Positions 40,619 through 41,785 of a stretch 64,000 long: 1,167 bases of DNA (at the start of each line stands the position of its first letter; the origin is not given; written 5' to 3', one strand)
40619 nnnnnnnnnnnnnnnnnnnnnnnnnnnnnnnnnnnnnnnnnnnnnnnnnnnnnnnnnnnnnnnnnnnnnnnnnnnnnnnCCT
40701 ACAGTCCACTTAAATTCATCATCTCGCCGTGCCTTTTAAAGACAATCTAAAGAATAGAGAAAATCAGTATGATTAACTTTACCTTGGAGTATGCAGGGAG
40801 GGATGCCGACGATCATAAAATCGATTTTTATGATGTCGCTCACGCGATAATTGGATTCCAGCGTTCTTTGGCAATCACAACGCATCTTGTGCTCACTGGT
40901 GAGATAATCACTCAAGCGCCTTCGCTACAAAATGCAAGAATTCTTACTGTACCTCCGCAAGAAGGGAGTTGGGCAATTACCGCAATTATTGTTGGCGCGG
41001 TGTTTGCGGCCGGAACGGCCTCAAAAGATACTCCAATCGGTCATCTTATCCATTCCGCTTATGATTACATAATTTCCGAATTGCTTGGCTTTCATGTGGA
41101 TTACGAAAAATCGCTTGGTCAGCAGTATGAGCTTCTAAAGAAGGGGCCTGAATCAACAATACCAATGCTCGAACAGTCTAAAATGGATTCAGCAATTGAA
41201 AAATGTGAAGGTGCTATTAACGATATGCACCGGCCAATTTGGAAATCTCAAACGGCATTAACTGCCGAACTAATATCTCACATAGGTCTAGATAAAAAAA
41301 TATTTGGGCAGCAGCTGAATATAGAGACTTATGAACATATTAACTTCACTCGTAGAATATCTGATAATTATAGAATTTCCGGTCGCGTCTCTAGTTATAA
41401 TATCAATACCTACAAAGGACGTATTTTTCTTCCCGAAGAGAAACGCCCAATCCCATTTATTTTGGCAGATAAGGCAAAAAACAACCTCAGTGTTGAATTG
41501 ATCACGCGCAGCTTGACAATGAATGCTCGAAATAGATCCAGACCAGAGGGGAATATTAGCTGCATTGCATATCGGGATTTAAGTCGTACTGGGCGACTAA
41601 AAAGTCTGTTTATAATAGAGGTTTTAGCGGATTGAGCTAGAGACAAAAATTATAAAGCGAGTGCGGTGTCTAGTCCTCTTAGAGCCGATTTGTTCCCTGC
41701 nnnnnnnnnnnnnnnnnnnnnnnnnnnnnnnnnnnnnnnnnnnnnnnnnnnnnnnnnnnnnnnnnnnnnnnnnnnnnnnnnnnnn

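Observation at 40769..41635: Second AT-rich orphan gene (288 aa, ~42% GC), the cargo of a repressor/ParA/vapBC cluster and a candidate defence or addiction gene.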

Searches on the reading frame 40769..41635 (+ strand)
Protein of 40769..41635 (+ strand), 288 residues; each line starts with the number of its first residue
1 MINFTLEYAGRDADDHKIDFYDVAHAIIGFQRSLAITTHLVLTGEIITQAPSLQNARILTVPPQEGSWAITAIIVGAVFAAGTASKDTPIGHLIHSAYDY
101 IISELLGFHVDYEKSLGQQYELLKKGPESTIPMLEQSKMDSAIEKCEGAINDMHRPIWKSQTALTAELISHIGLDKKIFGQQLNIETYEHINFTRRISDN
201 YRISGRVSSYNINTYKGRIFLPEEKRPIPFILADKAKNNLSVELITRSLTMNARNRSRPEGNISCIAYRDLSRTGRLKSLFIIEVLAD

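Call 3: search_protein_families(library=pfam, proteins=[window:40769-41635:+], max_evalue=1)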
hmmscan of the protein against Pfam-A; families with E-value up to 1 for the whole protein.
window:40769-41635:+ (288 aa): 3 families
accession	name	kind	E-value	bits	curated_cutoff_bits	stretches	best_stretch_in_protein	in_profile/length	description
PF25678.1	DUF7946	-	1.4e-38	133.2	27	1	4-170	1-165/183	Domain of unknown function (DUF7946)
PF25679.1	DUF7947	-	2.4e-16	60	27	1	200-285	2-78/79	Family of unknown function (DUF7947)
PF11610.13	Ste5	-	0.1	13.2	27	1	46-65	8-27/30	Scaffold protein Ste5, Fus3-binding region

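Call 4: search_protein_families(library=padloc, proteins=[window:40769-41635:+], max_evalue=1)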
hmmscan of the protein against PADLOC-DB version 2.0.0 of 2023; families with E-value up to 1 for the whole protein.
window:40769-41635:+ (288 aa): 1 family
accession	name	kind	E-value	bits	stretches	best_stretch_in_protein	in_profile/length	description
PDLC05015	PDC-S42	-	0.044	11.3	1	3-39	5-41/302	-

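Call 5: search_protein_families(library=ncbifam, proteins=[window:40769-41635:+], max_evalue=10)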
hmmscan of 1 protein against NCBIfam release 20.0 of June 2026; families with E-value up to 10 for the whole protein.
window:40769-41635:+ (288 aa): 1 family
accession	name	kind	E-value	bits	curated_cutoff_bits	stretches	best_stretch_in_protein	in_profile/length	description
NF053583.1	LAPAL_fam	equivalog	0.0039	16.6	60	1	4-35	1-32/292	LAPAL motif-containing putative phage structural protein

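Call 6: search_protein_families(library=phrogs, proteins=[window:40769-41635:+], max_evalue=10)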
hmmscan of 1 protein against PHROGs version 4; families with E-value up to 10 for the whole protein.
window:40769-41635:+ (288 aa): 4 families
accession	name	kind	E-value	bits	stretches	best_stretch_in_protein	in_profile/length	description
phrog_13337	-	unknown function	6.1e-26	92.4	1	2-285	7-271/275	-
phrog_5147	-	unknown function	0.00071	20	1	2-45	9-52/287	-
phrog_3243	-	unknown function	0.017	15.3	1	3-70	11-70/293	-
phrog_6809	-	unknown function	0.02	15.9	1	142-201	17-74/168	-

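Call 7: find_homologous_proteins(query=window:40769-41635:+, max_evalue=0.001)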
Query window:40769-41635:+ (288 aa): 930 proteins with E <= 0.001 among 1929 candidates; the best 120 are listed.
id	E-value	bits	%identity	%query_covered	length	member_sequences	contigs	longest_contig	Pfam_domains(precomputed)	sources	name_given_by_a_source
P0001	3.0e-187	639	100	100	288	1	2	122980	PF25678.2,PF25679.2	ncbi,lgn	-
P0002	6.9e-157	539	85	100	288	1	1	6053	PF25678.2,PF25679.2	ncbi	-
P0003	1.6e-139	482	76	100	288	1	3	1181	PF25678.2,PF25679.2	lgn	-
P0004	2.5e-130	452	70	99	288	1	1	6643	PF25678.2,PF25679.2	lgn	-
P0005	4.8e-124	431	66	99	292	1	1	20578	PF25678.2,PF25679.2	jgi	jgi:hypothetical protein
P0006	1.1e-118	414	66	99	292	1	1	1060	PF25678.2,PF25679.2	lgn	-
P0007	2.8e-107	376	60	99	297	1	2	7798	PF25678.2,PF25679.2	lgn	-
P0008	1.2e-105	371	57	99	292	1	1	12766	PF25678.2,PF25679.2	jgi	jgi:hypothetical protein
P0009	3.2e-105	370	59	99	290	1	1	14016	PF25678.2,PF25679.2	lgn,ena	-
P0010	3.4e-105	370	58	99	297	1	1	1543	PF25678.2,PF25679.2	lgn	-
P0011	4.4e-105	369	59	99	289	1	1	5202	PF25678.2,PF25679.2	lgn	-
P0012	9.1e-105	368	58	99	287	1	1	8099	PF25678.2,PF25679.2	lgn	-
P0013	9.7e-105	368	58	99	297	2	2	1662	PF25678.2,PF25679.2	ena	-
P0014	2.0e-104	367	58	99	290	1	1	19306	PF25678.2,PF25679.2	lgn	-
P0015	2.7e-103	363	57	99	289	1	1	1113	PF25678.2,PF25679.2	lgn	-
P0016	1.3e-102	361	58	99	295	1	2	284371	PF25678.2,PF25679.2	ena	-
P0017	2.5e-102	360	57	99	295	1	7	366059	PF25678.2,PF25679.2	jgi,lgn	jgi:hypothetical protein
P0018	1.3e-101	358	57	99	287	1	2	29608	PF25678.2,PF25679.2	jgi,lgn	-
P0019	2.6e-101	357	57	99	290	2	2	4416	PF25678.2,PF25679.2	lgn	-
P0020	2.7e-100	354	57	98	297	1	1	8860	PF25678.2,PF25679.2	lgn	-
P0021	6.0e-100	352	58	99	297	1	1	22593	PF25678.2,PF25679.2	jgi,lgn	jgi:hypothetical protein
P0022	7.3e-100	352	56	99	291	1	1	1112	PF25678.2,PF25679.2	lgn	-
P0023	1.1e-99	352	57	98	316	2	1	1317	PF25678.2,PF25679.2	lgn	-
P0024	1.2e-99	351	59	98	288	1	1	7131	PF25678.2,PF25679.2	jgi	-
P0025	1.9e-99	351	56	99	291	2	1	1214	PF25678.2,PF25679.2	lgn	-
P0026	3.5e-99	350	56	99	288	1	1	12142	PF25678.2,PF25679.2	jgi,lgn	jgi:hypothetical protein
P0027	4.0e-99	350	56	99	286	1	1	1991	PF25678.2,PF25679.2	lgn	-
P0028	5.0e-99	349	57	99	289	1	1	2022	PF25678.2,PF25679.2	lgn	-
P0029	5.1e-99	349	56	99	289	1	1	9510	PF25678.2,PF25679.2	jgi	-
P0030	1.1e-98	348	57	99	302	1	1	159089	PF25678.2,PF25679.2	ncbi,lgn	-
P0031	1.1e-98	348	57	100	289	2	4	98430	PF25678.2,PF25679.2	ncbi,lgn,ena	-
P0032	5.5e-98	346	58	99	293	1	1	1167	PF25678.2,PF25679.2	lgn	-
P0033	1.4e-97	345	56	99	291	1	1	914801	PF25678.2,PF25679.2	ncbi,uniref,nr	ncbi:hypothetical protein [Sneathiella sp. HT1-7]|uniref:DUF7946 domain-containing protein n=1 Tax=S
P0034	2.3e-97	344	55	99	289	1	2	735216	PF25678.2,PF25679.2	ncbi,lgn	-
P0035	4.2e-97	343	54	99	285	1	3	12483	PF25678.2,PF25679.2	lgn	-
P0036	1.4e-96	341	57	99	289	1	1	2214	PF25678.2,PF25679.2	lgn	-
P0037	2.4e-96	341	55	99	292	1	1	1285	PF25678.2,PF25679.2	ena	-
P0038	2.5e-96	341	55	99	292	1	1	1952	PF25678.2,PF25679.2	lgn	-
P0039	4.1e-96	340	56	99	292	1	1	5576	PF25678.2,PF25679.2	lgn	-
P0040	5.3e-96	339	55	99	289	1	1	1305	PF25678.2,PF25679.2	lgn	-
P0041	6.7e-96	339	55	98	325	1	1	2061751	PF25678.2,PF25679.2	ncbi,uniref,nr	ncbi:DUF7946 domain-containing protein [Pannonibacter sp. SL95]|uniref:DUF7946 domain-containing pro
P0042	9.5e-96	339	57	99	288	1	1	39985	PF25678.2,PF25679.2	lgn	-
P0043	1.2e-95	338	56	98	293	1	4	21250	PF25678.2,PF25679.2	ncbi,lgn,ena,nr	ncbi:MAG: hypothetical protein MI806_26535 [Minwuiales bacterium]|nr:hypothetical protein [Minwuiale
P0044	1.5e-95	338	56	99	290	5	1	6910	PF25678.2,PF25679.2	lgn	-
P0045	2.1e-95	338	56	99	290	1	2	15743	PF25678.2,PF25679.2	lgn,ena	-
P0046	2.7e-95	337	54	99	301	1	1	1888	PF25678.2,PF25679.2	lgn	-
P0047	9.5e-95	335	54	99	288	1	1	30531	PF25678.2,PF25679.2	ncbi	-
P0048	9.6e-95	335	54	95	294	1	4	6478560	PF25678.2,PF25679.2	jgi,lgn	-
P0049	1.2e-94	335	54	99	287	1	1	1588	PF25678.2,PF25679.2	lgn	-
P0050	1.7e-94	335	54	98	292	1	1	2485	PF25678.2,PF25679.2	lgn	-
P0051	7.3e-94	332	55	99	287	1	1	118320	PF25678.2,PF25679.2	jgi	jgi:hypothetical protein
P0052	1.2e-93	332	55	99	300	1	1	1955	PF25678.2,PF25679.2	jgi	jgi:hypothetical protein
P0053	1.5e-93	331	55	99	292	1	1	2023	PF25678.2,PF25679.2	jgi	-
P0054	2.0e-93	331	53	99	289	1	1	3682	PF25678.2,PF25679.2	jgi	jgi:hypothetical protein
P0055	2.3e-93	331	55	99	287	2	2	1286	PF25678.2,PF25679.2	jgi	jgi:hypothetical protein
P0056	4.9e-93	330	54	100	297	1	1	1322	PF25678.2,PF25679.2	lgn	-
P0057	7.2e-93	329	53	99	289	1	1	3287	PF25678.2,PF25679.2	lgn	-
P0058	7.7e-93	329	52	99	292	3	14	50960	PF25678.2,PF25679.2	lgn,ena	-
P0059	1.1e-92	329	54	99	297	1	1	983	PF25678.2,PF25679.2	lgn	-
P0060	1.7e-92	328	53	99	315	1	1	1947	PF25678.2,PF25679.2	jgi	jgi:hypothetical protein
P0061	2.3e-92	328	53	99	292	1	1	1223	PF25678.2,PF25679.2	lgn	-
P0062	3.1e-92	327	52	99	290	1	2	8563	PF25678.2,PF25679.2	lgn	-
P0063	3.6e-92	327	49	99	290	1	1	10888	PF25678.2,PF25679.2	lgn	-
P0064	4.0e-92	327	53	99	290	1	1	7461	PF25678.2,PF25679.2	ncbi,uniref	ncbi:hypothetical protein MNBD_ALPHA03-426 [hydrothermal vent metagenome]|uniref:Uncharacterized pro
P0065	5.9e-92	326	53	99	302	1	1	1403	PF25678.2,PF25679.2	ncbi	-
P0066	7.1e-92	326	55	99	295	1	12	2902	PF25678.2,PF25679.2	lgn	-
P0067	1.6e-91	325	53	100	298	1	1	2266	PF25678.2,PF25679.2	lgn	-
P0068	1.7e-91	325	52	100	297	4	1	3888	PF25678.2,PF25679.2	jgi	jgi:hypothetical protein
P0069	3.1e-91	324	56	97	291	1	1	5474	PF25678.2,PF25679.2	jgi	jgi:hypothetical protein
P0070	4.5e-91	323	53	99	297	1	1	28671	PF25678.2,PF25679.2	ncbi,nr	ncbi:MAG: hypothetical protein KGI37_08925 [Alphaproteobacteria bacterium]|nr:hypothetical protein [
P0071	4.7e-91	323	54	99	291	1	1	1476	PF25678.2,PF25679.2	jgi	jgi:hypothetical protein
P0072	5.5e-91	323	55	99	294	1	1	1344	PF25678.2,PF25679.2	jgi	jgi:hypothetical protein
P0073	6.2e-91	323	55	98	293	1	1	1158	PF25678.2,PF25679.2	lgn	-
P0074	9.6e-91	322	56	99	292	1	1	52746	PF25678.2,PF25679.2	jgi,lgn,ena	-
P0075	1.0e-90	322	51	99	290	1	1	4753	PF25678.2,PF25679.2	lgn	-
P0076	1.3e-90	322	52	99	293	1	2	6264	PF25678.2,PF25679.2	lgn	-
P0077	1.9e-90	321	54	99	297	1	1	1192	PF25678.2,PF25679.2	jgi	jgi:hypothetical protein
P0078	2.0e-90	321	56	99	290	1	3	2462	PF25678.2,PF25679.2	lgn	-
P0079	2.0e-90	321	54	98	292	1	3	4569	PF25678.2,PF25679.2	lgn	-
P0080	2.2e-90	321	52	99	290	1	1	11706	PF25678.2,PF25679.2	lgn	-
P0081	2.5e-90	321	53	99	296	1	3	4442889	PF25678.2,PF25679.2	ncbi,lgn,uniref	ncbi:hypothetical protein V6L77_05330 [Pannonibacter sp. Pt2-lr]|uniref:Uncharacterized protein n=1 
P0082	3.1e-90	321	52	99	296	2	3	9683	PF25678.2,PF25679.2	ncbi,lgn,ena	-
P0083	4.6e-90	320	53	99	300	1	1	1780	PF25678.2,PF25679.2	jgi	jgi:hypothetical protein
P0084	5.5e-90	320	52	99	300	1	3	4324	PF25678.2,PF25679.2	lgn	-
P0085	5.6e-90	320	52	99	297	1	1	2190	PF25678.2,PF25679.2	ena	-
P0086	8.1e-90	319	55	98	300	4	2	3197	PF25678.2,PF25679.2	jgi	jgi:hypothetical protein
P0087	9.4e-90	319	54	99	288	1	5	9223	PF25678.2,PF25679.2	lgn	-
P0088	9.5e-90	319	51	99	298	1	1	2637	PF25678.2,PF25679.2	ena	-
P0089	1.1e-89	319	53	99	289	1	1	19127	PF25678.2,PF25679.2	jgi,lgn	-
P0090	1.6e-89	318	52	99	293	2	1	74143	PF25678.2,PF25679.2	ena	-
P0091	1.8e-89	318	54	99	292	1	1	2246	PF25678.2,PF25679.2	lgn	-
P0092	2.0e-89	318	54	99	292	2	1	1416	PF25678.2,PF25679.2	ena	-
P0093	2.1e-89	318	53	99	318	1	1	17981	PF25678.2,PF25679.2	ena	-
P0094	2.1e-89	318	53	100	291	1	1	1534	PF25678.2,PF25679.2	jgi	jgi:hypothetical protein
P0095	2.4e-89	318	52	99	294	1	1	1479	PF25678.2,PF25679.2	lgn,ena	-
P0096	2.7e-89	317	52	99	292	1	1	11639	PF25678.2,PF25679.2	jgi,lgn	jgi:hypothetical protein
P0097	2.8e-89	317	54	99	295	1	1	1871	PF25678.2,PF25679.2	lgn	-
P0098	3.1e-89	317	51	98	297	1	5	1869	PF25678.2,PF25679.2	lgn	-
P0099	3.2e-89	317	53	99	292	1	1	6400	PF25678.2,PF25679.2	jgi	jgi:hypothetical protein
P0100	3.5e-89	317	54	99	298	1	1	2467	PF25678.2,PF25679.2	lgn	-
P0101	5.0e-89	317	54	99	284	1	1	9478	PF25678.2,PF25679.2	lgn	-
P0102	5.8e-89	316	51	99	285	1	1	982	PF25678.2,PF25679.2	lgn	-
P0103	9.6e-89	316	54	99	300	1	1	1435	PF25678.2,PF25679.2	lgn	-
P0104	1.1e-88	315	55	99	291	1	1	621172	PF25678.2,PF25679.2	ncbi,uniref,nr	ncbi:DUF7946 domain-containing protein [Rhodobium gokarnense]|uniref:Uncharacterized protein n=1 Tax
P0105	1.1e-88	315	51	99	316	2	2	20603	PF25678.2,PF25679.2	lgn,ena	-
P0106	1.1e-88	315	50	99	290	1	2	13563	PF25678.2,PF25679.2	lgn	-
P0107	1.2e-88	315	54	98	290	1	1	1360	PF25678.2,PF25679.2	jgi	jgi:hypothetical protein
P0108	1.3e-88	315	54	99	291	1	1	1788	PF25678.2,PF25679.2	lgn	-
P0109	1.3e-88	315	55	99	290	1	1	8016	PF25678.2,PF25679.2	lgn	-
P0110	1.4e-88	315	51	100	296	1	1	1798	PF25678.2,PF25679.2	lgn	-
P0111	1.4e-88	315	54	99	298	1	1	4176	PF25678.2,PF25679.2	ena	-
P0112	2.1e-88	315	53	99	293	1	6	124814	PF25678.2,PF25679.2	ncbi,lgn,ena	-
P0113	2.2e-88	314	52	99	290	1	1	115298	PF25678.2,PF25679.2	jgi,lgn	-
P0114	3.2e-88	314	51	100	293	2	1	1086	PF25678.2,PF25679.2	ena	-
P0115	3.3e-88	314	53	99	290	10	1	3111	PF25678.2,PF25679.2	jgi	jgi:hypothetical protein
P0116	5.2e-88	313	52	99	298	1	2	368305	PF25678.2,PF25679.2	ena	-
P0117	5.3e-88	313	51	99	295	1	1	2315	PF25678.2,PF25679.2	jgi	jgi:hypothetical protein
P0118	6.5e-88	313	55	100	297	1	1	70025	PF25678.2,PF25679.2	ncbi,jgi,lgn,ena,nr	ncbi:MAG TPA: hypothetical protein VMS78_05010 [Rhizomicrobium sp.]|nr:hypothetical protein [Rhizomi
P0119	9.9e-88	312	52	100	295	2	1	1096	PF25678.2,PF25679.2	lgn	-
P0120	1.1e-87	312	53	99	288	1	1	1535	PF25678.2,PF25679.2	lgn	-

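Call 11: find_encoding_contigs(protein=P0001, flank=10000, max_places=4)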
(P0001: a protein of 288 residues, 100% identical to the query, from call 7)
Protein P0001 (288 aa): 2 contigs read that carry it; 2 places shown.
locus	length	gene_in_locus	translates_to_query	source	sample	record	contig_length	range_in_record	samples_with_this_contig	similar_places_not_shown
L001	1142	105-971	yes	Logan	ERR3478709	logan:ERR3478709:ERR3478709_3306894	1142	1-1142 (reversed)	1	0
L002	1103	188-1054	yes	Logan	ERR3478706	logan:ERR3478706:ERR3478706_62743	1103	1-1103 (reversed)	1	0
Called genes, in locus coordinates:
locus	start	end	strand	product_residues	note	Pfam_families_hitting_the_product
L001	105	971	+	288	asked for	PF25678:DUF7946, PF25679:DUF7947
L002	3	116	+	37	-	?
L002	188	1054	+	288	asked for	PF25678:DUF7946, PF25679:DUF7947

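Call 12: find_encoding_contigs(protein=P0033, flank=8000, max_places=2)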
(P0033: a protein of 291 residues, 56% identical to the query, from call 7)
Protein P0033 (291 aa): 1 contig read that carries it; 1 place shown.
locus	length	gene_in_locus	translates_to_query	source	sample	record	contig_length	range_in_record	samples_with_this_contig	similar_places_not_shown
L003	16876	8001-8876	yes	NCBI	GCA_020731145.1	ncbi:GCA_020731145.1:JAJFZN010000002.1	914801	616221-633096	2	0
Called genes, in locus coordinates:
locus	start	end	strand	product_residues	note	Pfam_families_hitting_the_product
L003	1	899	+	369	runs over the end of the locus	PF02628:COX15-CtaA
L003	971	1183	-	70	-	-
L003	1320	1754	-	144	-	-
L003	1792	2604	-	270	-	PF03783:CsgG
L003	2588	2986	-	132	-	-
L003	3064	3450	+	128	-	PF00903:Glyoxalase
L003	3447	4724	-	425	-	PF01053:Cys_Met_Meta_PP, PF00155:Aminotran_1_2 (weak), PF01041:DegT_DnrJ_EryC1, PF01212:Beta_elim_lyase (weak), PF00266:Aminotran_5 (weak)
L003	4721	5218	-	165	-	PF02629:CoA_binding, PF13380:CoA_binding_2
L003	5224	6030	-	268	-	PF00378:ECH_1, PF16113:ECH_2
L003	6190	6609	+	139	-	PF13622:4HBT_3 (weak), PF03061:4HBT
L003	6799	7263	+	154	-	PF00572:Ribosomal_L13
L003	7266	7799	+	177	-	PF00380:Ribosomal_S9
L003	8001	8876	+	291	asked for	PF25678:DUF7946, PF25679:DUF7947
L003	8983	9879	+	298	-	PF00487:FA_desaturase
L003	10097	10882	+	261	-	PF02596:DUF169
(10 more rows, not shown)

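Call 13: find_encoding_contigs(protein=P0041, flank=8000, max_places=2)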
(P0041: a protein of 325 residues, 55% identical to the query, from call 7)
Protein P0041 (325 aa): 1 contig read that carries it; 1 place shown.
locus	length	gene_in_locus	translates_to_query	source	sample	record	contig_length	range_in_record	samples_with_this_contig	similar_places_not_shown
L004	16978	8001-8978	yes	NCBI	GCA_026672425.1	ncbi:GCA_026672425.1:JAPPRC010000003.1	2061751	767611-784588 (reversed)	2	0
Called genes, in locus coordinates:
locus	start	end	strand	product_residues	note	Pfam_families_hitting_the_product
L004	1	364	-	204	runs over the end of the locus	PF11363:DUF3164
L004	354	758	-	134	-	-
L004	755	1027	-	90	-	-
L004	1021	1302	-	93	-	-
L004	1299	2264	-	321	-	PF13401:AAA_22, PF09077:Phage-MuB_C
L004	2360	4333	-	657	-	PF09039:HTH_Tnp_Mu_2, PF00665:rve, PF02914:DDE_2, PF09299:Mu-transpos_C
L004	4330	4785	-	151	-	-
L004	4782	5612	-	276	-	PF02195:ParB_N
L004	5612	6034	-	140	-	-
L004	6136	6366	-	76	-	PF13693:HTH_35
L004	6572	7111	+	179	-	PF12844:HTH_19 (weak), PF01381:HTH_3 (weak)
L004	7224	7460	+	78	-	-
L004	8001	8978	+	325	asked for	PF25678:DUF7946, PF25679:DUF7947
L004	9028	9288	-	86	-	-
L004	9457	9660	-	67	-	-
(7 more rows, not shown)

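Call 14: find_encoding_contigs(protein=P0048, flank=8000, max_places=3)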
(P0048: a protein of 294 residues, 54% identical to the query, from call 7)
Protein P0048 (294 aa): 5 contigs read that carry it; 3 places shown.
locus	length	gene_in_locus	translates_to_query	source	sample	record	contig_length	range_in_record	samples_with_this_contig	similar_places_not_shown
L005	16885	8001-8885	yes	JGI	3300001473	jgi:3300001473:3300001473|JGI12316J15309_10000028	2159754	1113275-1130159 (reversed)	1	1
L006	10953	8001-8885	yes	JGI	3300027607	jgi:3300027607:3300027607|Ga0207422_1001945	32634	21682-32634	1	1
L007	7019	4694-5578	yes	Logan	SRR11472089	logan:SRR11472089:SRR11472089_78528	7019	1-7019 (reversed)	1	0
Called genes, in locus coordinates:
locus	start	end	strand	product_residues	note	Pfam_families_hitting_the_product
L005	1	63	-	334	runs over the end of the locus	PF01022:HTH_5, PF12802:MarR_2, PF12840:HTH_20, PF01209:Ubie_methyltran, PF13489:Methyltransf_23, PF13649:Methyltransf_25, PF13847:Methyltransf_31, PF08241:Methyltransf_11, +4 more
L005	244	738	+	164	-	PF01980:TrmO_N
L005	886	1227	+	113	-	PF12840:HTH_20, PF01022:HTH_5, PF01047:MarR, PF12802:MarR_2, PF13412:HTH_24 (weak), PF08279:HTH_11 (faint)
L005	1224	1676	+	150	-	PF08327:AHSA1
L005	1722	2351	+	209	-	PF02798:GST_N, PF13417:GST_N_3, PF13409:GST_N_2, PF00043:GST_C, PF14497:GST_C_3 (weak), PF13410:GST_C_2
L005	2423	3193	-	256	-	PF00378:ECH_1, PF16113:ECH_2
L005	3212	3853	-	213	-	PF03352:Adenine_glyco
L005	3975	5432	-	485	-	PF13396:PLDc_N (faint), PF13091:PLDc_2, PF00614:PLDc (weak), PF13091:PLDc_2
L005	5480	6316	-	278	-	-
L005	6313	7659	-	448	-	-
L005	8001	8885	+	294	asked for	PF25678:DUF7946, PF25679:DUF7947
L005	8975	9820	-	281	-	PF02230:Abhydrolase_2 (faint), PF00561:Abhydrolase_1, PF12146:Hydrolase_4, PF12697:Abhydrolase_6, PF00326:Peptidase_S9 (faint)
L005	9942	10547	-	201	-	PF00694:Aconitase_C, PF27512:LeuD, PF27434:LeuD_C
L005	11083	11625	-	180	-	-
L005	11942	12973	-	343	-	PF02322:Cyt_bd_oxida_II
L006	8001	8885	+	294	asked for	PF25678:DUF7946, PF25679:DUF7947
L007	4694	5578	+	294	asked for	PF25678:DUF7946, PF25679:DUF7947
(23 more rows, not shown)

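Call 15: find_encoding_contigs(protein=P0104, flank=8000, max_places=2)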
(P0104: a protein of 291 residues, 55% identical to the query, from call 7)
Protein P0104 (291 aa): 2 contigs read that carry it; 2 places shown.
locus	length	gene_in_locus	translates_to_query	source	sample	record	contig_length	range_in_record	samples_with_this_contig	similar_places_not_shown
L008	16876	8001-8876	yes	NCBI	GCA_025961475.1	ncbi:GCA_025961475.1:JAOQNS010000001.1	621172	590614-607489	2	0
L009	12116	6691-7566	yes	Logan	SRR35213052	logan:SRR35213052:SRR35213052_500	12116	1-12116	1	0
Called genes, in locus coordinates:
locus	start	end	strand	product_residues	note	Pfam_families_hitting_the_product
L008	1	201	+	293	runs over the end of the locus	PF03705:CheR_N, PF01739:CheR, PF08242:Methyltransf_12 (faint)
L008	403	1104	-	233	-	PF00072:Response_reg, PF00486:Trans_reg_C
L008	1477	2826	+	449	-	PF00006:ATP-synt_ab, PF18269:T3SS_ATPase_C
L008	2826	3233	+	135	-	PF02050:FliJ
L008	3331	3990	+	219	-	-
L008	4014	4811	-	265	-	PF19798:Sulfotransfer_5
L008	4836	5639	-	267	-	PF03649:UPF0014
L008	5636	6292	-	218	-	PF02463:SMC_N (faint), PF13191:AAA_16 (faint), PF00005:ABC_tran, PF13304:AAA_21 (weak)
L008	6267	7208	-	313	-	PF01063:Aminotran_4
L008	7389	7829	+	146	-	PF04403:PqiA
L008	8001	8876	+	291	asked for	PF25678:DUF7946, PF25679:DUF7947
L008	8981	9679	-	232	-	PF00834:Ribul_P_3_epim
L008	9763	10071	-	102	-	-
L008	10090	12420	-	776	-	PF00092:VWA (weak)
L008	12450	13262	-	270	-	PF07728:AAA_5, PF08406:CbbQ_C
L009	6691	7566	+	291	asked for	PF25678:DUF7946, PF25679:DUF7947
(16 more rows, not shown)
